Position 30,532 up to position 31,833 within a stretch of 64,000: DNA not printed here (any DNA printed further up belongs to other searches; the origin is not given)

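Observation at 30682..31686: LeuB-like dehydrogenase with catalytic motifs apparently replaced, following leuA and cimA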

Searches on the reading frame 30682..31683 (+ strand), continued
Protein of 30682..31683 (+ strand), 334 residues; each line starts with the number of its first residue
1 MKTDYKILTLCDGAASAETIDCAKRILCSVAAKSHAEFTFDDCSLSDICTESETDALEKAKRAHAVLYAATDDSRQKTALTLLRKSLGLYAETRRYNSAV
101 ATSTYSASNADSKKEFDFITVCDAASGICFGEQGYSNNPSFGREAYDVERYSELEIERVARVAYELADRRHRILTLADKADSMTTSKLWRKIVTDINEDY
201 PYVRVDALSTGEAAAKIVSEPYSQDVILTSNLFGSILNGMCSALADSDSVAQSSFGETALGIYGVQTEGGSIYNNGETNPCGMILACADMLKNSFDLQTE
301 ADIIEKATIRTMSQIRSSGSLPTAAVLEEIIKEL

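Call 14: find_encoding_contigs(protein=P0001, flank=10000, max_places=3)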
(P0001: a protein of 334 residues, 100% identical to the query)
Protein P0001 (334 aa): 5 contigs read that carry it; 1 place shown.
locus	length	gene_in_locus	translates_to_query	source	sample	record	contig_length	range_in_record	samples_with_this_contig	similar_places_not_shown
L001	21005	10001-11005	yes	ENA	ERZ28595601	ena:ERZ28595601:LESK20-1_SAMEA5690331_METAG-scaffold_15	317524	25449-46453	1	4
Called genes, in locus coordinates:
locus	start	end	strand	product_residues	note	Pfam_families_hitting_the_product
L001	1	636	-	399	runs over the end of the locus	PF06245:DUF1015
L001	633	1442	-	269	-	PF02457:DAC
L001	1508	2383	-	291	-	-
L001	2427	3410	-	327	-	PF06144:DNA_pol3_delta, PF21694:DNA_pol3_delta_C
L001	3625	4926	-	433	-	PF00005:ABC_tran, PF02463:SMC_N (weak), PF13304:AAA_21 (weak)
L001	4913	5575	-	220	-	PF00528:BPD_transp_1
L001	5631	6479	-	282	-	PF00497:SBP_bac_3, PF10613:Lig_chan-Glu_bd (weak)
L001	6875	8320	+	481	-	PF00682:HMGL-like, PF22617:HCS_D2, PF08502:LeuA_dimer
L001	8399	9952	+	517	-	PF00682:HMGL-like, PF22617:HCS_D2, PF08502:LeuA_dimer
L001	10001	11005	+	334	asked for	PF00180:Iso_dh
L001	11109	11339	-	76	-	PF14573:PP-binding_2 (weak), PF00550:PP-binding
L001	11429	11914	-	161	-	-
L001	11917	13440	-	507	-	PF02446:Glyco_hydro_77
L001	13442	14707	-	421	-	PF03447:NAD_binding_3, PF00742:Homoserine_dh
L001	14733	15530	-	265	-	PF03309:Pan_kinase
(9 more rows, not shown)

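Call 15: find_encoding_contigs(protein=P0006, flank=10000, max_places=2)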
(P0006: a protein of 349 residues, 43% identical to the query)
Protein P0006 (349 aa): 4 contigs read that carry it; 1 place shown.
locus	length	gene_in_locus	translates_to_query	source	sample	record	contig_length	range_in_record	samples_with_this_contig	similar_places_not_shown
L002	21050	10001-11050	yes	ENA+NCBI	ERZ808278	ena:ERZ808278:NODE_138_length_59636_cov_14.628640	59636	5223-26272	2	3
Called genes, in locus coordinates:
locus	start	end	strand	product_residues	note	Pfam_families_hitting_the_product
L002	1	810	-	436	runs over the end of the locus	PF00696:AA_kinase, PF22468:ACT_9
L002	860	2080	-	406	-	PF06245:DUF1015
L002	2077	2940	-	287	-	PF02457:DAC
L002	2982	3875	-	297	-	-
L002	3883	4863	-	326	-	PF06144:DNA_pol3_delta, PF21694:DNA_pol3_delta_C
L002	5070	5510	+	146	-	PF12802:MarR_2 (weak)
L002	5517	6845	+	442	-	PF01554:MatE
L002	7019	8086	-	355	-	PF00005:ABC_tran, PF02463:SMC_N (weak), PF13175:AAA_15 (faint), PF00005:ABC_tran, PF13304:AAA_21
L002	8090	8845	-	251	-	PF00528:BPD_transp_1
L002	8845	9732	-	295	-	PF00497:SBP_bac_3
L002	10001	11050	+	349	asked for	PF00180:Iso_dh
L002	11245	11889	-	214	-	PF06971:Put_DNA-bind_N, PF02629:CoA_binding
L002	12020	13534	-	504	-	-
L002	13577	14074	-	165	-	PF04073:tRNA_edit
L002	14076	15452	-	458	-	PF05402:PqqD (faint), PF04055:Radical_SAM, PF13353:Fer4_12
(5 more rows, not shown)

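Call 16: find_encoding_contigs(protein=P0110, flank=10000, max_places=2)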
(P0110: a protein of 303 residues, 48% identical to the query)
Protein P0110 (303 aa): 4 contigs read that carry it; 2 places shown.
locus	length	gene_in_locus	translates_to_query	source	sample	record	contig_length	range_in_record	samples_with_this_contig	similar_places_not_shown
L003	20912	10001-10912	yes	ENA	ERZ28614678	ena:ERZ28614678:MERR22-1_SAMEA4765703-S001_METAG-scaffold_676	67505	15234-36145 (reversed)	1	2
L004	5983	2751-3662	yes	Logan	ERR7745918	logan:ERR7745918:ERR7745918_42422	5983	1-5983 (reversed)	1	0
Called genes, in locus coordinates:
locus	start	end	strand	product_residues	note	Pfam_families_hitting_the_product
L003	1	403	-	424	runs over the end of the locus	PF00696:AA_kinase, PF13840:ACT_7 (faint), PF01842:ACT (weak), PF22468:ACT_9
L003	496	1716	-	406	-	PF06245:DUF1015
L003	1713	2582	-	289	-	PF02457:DAC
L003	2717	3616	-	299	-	-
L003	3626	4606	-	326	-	PF06144:DNA_pol3_delta, PF21694:DNA_pol3_delta_C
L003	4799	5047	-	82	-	-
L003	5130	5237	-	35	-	-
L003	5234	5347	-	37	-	-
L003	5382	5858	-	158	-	PF13302:Acetyltransf_3, PF13420:Acetyltransf_4 (faint), PF00583:Acetyltransf_1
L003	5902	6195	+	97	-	-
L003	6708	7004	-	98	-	-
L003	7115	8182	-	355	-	PF00005:ABC_tran, PF02463:SMC_N (weak), PF13175:AAA_15 (faint), PF00005:ABC_tran, PF13304:AAA_21 (weak)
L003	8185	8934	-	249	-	PF00528:BPD_transp_1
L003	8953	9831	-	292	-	PF00497:SBP_bac_3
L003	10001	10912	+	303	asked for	PF00180:Iso_dh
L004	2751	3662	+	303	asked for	PF00180:Iso_dh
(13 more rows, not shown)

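Call 19: find_related_loci(query=A2, collection=genome_contigs, flank=10000)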
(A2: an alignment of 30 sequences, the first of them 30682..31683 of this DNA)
Query A2 (334 aa) in genome_contigs; peptide patterns used: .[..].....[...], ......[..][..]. (x = any residue, [..] = any of these).
116 stretches matched a pattern; 56 encode a relative of the query (tblastn E <= 1e-3); 55 distinct loci.
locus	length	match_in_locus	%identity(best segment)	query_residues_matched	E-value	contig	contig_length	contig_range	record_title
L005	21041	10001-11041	43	5-334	9e-73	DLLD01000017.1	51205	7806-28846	MAG TPA_asm: Christensenella sp. UBA7571 UBA7571_contig_745, whole genome shotgun sequence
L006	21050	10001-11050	42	2-334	3e-71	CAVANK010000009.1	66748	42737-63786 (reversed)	Butyrivibrio crossotus isolate H07606-L1_cleanbin_000015 genome assembly, contig: Spades_H07606-L1_contig_230, whole gen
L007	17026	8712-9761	42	2-334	4e-71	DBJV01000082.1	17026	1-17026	MAG TPA_asm: Christensenella sp. UBA767 UBA767_contig_2137, whole genome shotgun sequence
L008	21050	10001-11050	42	2-334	9e-71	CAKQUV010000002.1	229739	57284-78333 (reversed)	MAG: uncultured Clostridia bacterium isolate REFINED_METABAT215_TOP10_CONTIGS_1500_ASSEMBLY_K77_MERGED__Hadza_PheChl_Fib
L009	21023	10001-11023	41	6-332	3e-68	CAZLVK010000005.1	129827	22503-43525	MAG TPA_asm: uncultured Bacteroidaceae bacterium isolate SRP225648_co1_477 genome assembly, contig: NODE_121_length_1298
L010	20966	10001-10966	43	2-308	7e-68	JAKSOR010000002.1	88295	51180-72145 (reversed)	MAG: Clostridia bacterium isolate Horse_feces182 MAG182_2, whole genome shotgun sequence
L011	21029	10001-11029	42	6-334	1e-67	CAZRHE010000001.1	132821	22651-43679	MAG TPA_asm: uncultured Bacteroidaceae bacterium isolate SRP225648_co1_214 genome assembly, contig: NODE_117_length_1328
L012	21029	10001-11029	40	6-334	2e-67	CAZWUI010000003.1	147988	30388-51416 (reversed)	MAG TPA_asm: uncultured Bacteroidaceae bacterium isolate SRP350583_co2_434 genome assembly, contig: NODE_53_length_14798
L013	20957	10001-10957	39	5-308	6e-62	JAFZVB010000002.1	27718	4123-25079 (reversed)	MAG: Clostridia bacterium isolate RGIG8124 Water_buffalos_Rumen-3__c144373, whole genome shotgun sequence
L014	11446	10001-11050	39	1-334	7e-62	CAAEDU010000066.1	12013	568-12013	MAG TPA_asm: Clostridia bacterium, isolate HGM11451, WGS project CAAEDU010000000 data, contig: ERS396505_7_k85_124162, w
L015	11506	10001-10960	41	1-308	5e-62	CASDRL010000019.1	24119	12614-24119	uncultured Clostridia bacterium isolate SI.A15.metabat-bins.145 genome assembly, contig: SI.A15.metabat-bins.145.fa_k141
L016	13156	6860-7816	39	5-308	1e-61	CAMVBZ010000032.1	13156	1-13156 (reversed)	MAG TPA_asm: uncultured Clostridia bacterium isolate SRR8387715_bin.45_metaWRAP_v1.3_MAG genome assembly, contig: ERZ142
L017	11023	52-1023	39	5-313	2e-61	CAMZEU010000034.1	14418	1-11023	MAG TPA_asm: uncultured Clostridia bacterium isolate SRR10912534_bin.29_metaWRAP_v1.3_MAG genome assembly, contig: ERZ14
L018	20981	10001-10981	40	2-334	8e-61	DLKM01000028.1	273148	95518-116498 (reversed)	MAG TPA_asm: Christensenella sp. UBA7588 UBA7588_contig_65, whole genome shotgun sequence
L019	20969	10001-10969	38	1-308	5e-61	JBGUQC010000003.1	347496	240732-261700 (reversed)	MAG: Christensenellales bacterium isolate ruminal_MAG_149 ruminal_MAG_149_contig_0003, whole genome shotgun sequence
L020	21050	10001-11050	38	1-334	1e-60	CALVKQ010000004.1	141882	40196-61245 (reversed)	MAG: uncultured Clostridia bacterium isolate BRZ_ET__bin92 genome assembly, contig: BRZ_ET__NODE_135_length_141882_cov_2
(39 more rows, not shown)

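Call 24: search_protein_families(library=pfam, proteins=[L020:3005-4603:+, L020:4615-5127:+, L020:8262-9527:+, L020:9316-10008:+, L020:10001-11050:+], max_evalue=0.001)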
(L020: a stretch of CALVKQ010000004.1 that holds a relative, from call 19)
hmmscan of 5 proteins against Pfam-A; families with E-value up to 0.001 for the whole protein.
L020:3005-4603:+ (533 aa): 3 families
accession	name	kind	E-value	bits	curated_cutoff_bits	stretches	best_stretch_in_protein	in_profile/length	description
PF02775.26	TPP_enzyme_C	-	9.2e-45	152.6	21.9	1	378-525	1-151/151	Thiamine pyrophosphate enzyme, C-terminal TPP binding domain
PF02776.23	TPP_enzyme_N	-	5.1e-42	142.8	26.8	1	14-127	2-117/119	Thiamine pyrophosphate enzyme, N-terminal TPP binding domain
PF00205.28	TPP_enzyme_M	-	2e-34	118.7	30.4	1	198-332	1-137/137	Thiamine pyrophosphate enzyme, central domain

L020:4615-5127:+ (171 aa): 4 families
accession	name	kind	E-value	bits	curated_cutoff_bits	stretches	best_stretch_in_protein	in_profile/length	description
PF10369.15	ALS_ss_C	-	8.5e-26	90.2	23.2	1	88-161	1-74/74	Small subunit of acetolactate synthase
PF22629.2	ACT_AHAS_ss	-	3.4e-24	85.2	27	1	9-76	1-67/67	AHAS small subunit-like ACT domain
PF01842.31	ACT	-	5.1e-15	55.4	27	1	8-72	2-65/66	ACT domain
PF13710.12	ACT_5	-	2.9e-14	53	27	1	15-77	1-62/62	ACT domain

L020:8262-9527:+ (422 aa): 1 family
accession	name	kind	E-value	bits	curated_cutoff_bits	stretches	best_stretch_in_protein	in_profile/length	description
PF00330.25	Aconitase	-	1e-103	348.2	28.7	1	9-415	1-463/463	Aconitase family (aconitate hydratase)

L020:9316-10008:+ (231 aa): 1 family
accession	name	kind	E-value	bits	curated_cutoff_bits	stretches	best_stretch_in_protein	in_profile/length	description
PF00694.25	Aconitase_C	-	1.3e-19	71.3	22.8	1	113-175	64-127/131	Aconitase C-terminal domain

L020:10001-11050:+ (350 aa): 1 family
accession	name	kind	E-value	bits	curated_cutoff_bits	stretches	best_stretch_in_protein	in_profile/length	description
PF00180.25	Iso_dh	-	2.7e-129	431.8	27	1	5-346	2-344/348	Isocitrate/isopropylmalate dehydrogenase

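Call 41: predict_structure(alignment_id=A3)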
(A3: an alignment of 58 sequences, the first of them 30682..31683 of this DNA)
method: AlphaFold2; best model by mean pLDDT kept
length: 334 residues; sequences in the alignment: 58
mean_pLDDT: 90.2   pTM: 0.89
mean pLDDT of the five models: 90.2, 89.5, 89.2, 86.4, 86.2
residues with pLDDT >= 90: 255; 70-90: 52; 50-70: 16; < 50: 11
segments of 3 or more residues with pLDDT < 50: 104-109, 270-274
pLDDT, mean of each block of 10 residues (from residue 1): 95 92 97 96 91 82 97 90 94 94 54 82 84 89 89 95 97 97 94 97 97 96 96 93 82 96 82 60 96 97 96 85 90 97
secondary structure, 60 per line:
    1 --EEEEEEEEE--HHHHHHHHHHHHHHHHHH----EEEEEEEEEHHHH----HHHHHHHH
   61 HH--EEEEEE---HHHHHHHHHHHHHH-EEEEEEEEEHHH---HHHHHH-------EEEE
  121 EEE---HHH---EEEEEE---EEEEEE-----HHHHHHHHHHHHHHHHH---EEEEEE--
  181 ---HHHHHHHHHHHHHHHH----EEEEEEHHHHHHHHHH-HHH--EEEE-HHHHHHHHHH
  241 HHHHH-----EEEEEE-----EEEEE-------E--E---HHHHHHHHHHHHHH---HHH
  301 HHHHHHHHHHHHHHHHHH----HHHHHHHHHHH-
elements in order: E3-11 H14-31 E36-44 H45-48 H53-62 E65-70 H74-87 E89-97 H104-109 E117-123 E133-138 E142-147 H153-169 E173-178 H184-199 E204-209 H210-219 E226-229 H231-245 E251-256 E262-266 H281-294 H298-318 H323-333

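Call 46: fold_search(model_id=the predicted structure, library=pdb)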
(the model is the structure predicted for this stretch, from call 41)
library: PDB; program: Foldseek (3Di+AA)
matches with E <= 10: 1691; with E <= 0.001: 389
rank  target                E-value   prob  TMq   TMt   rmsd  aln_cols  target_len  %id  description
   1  2ayq_B                1.6e-26  1.00  0.85  0.80   3.8       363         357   26  3-ISOPROPYLMALATE DEHYDROGENASE FROM THE MODERATE FACULTATIVE THERMOPHILE, BACILLUS COAGULANS (released 1998-05-27)
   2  1v5b_B                1.8e-26  1.00  0.84  0.79   3.8       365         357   25  The Structure Of The Mutant, S225A and E251L, Of 3-Isopropylmalate Dehydrogenase From Bacillus Coagulans (released 2005-02-15)
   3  3udu_A                2.5e-26  1.00  0.85  0.80   3.7       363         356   27  Crystal structure of putative 3-isopropylmalate dehydrogenase from Campylobacter jejuni (released 2011-11-09)
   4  3vmk_B                3.0e-26  1.00  0.81  0.74   4.5       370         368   25  3-isopropylmalate dehydrogenase from Shewanella benthica DB21 MT-2 (released 2012-02-29)
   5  3wzx                  3.6e-26  1.00  0.80  0.74   4.6       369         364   26  S266A mutant 3-isopropylmalate dehydrogenase from Shewanella oneidensis MR-1 at 0.1MPa - complex with IPM and Mg (released 2015-10-14)
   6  5j32_D                3.8e-26  1.00  0.81  0.76   4.3       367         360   26  Isopropylmalate dehydrogenase in complex with isopropylmalate (released 2016-05-11)
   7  3udu_B                4.2e-26  1.00  0.83  0.78   3.9       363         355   27  Crystal structure of putative 3-isopropylmalate dehydrogenase from Campylobacter jejuni (released 2011-11-09)
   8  3udu_H                5.0e-26  1.00  0.83  0.79   3.9       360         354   28  Crystal structure of putative 3-isopropylmalate dehydrogenase from Campylobacter jejuni (released 2011-11-09)
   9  2ayq_A                6.3e-26  1.00  0.86  0.81   3.3       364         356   27  3-ISOPROPYLMALATE DEHYDROGENASE FROM THE MODERATE FACULTATIVE THERMOPHILE, BACILLUS COAGULANS (released 1998-05-27)
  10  1v5b_A                6.3e-26  1.00  0.85  0.80   3.9       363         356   26  The Structure Of The Mutant, S225A and E251L, Of 3-Isopropylmalate Dehydrogenase From Bacillus Coagulans (released 2005-02-15)
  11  5j32_B                1.1e-25  1.00  0.82  0.76   4.0       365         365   26  Isopropylmalate dehydrogenase in complex with isopropylmalate (released 2016-05-11)
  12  1cm7_A                1.2e-25  1.00  0.84  0.78   4.0       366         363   28  3-ISOPROPYLMALATE DEHYDROGENASE FROM ESCHERICHIA COLI (released 1999-07-01)
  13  3udu_C                1.4e-25  1.00  0.83  0.80   3.8       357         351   28  Crystal structure of putative 3-isopropylmalate dehydrogenase from Campylobacter jejuni (released 2011-11-09)
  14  3udo                  1.6e-25  1.00  0.84  0.80   3.8       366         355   28  Crystal structure of putative isopropylamlate dehydrogenase from Campylobacter jejuni (released 2011-11-09)
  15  4iwh_B                2.2e-25  1.00  0.82  0.77   3.5       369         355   28  Crystal structure of a 3-isopropylmalate dehydrogenase from Burkholderia pseudomallei (released 2013-02-13)
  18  6xxy_A                4.4e-25  1.00  0.80  0.75   4.4       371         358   28  Crystal structure of Haemophilus influenzae 3-isopropylmalate dehydrogenase in complex with O-isobutenyl oxalylhydroxa (released 2020-02-26)
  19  1cnz_A                4.7e-25  1.00  0.82  0.76   4.2       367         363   27  3-ISOPROPYLMALATE DEHYDROGENASE (IPMDH) FROM SALMONELLA TYPHIMURIUM (released 1999-06-01)
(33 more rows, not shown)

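Call 51: search_protein_families(library=padloc, proteins=[window:30682-31683:+, P0006, P0110, P0018], max_evalue=0.01)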
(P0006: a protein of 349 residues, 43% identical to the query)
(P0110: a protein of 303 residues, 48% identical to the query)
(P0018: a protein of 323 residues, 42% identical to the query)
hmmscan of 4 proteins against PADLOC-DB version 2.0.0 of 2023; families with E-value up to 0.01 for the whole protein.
window:30682-31683:+ (334 aa): 0 families

P0006 (349 aa): 0 families

P0110 (303 aa): 2 families
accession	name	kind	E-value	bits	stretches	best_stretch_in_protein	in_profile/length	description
PDLC02266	AbiEi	-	0.0034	14.8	1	39-107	96-162/258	AbiEi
PDLC02282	AbiEi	-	0.0056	14.1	1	38-117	95-174/260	AbiEi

P0018 (323 aa): 0 families

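Call 60: predict_structure(alignment_id=A2)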
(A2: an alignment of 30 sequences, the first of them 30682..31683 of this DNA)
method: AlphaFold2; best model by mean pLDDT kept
length: 334 residues; sequences in the alignment: 30
mean_pLDDT: 83.5   pTM: 0.85
mean pLDDT of the five models: 83.5, 83.5, 82.9, 82.0, 76.5
residues with pLDDT >= 90: 166; 70-90: 108; 50-70: 27; < 50: 33
segments of 3 or more residues with pLDDT < 50: 104-112, 129-135, 143-149, 270-276
pLDDT, mean of each block of 10 residues (from residue 1): 92 89 96 93 87 79 95 87 88 90 50 78 67 49 50 85 93 92 84 92 93 93 93 88 80 89 80 56 95 94 94 79 81 94
secondary structure, 60 per line:
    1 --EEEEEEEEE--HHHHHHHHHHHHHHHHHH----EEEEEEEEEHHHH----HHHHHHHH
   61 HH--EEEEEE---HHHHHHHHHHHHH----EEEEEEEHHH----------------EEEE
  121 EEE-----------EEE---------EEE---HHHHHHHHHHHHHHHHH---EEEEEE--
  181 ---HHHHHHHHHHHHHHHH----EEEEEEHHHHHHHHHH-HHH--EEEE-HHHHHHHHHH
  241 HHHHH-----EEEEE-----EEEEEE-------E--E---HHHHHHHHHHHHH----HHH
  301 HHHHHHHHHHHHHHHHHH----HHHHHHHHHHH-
elements in order: E3-11 H14-31 E36-44 H45-48 H53-62 E65-70 H74-86 E91-97 E117-123 E135-137 E147-149 H153-169 E173-178 H184-199 E204-209 H210-219 E226-229 H231-245 E251-255 E261-266 H281-293 H298-318 H323-333

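Call 73: search_protein_representatives(alignment_id=A2)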
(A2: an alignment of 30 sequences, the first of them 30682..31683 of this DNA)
Query: 30 sequences, 318 profile positions. Proteins with E-value up to 0.001 (for the whole library): 6318; up to 1e-10: 2707; up to 1e-30: 399. The best 150 are listed.
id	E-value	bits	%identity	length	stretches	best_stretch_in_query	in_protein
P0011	3.0e-122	424.4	-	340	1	1-318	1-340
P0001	7.1e-120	416.6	-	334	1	2-318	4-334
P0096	2.2e-118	411.7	-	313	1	1-316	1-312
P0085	4.8e-114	397.5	-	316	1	1-318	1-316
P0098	3.3e-112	391.4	-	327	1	1-318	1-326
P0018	1.6e-111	389.2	-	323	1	1-318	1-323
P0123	1.2e-109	383.1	-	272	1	2-283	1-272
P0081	3.0e-106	371.8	-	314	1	1-318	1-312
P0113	1.3e-101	356.6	-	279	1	1-291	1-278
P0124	2.2e-83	296.7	-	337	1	13-317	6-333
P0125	3.7e-82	292.7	-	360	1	1-317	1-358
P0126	1.0e-80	288.0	-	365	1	1-297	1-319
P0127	1.9e-80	287.0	-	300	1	1-318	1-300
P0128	7.0e-80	285.2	-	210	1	72-289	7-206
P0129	6.7e-76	272.1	-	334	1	1-318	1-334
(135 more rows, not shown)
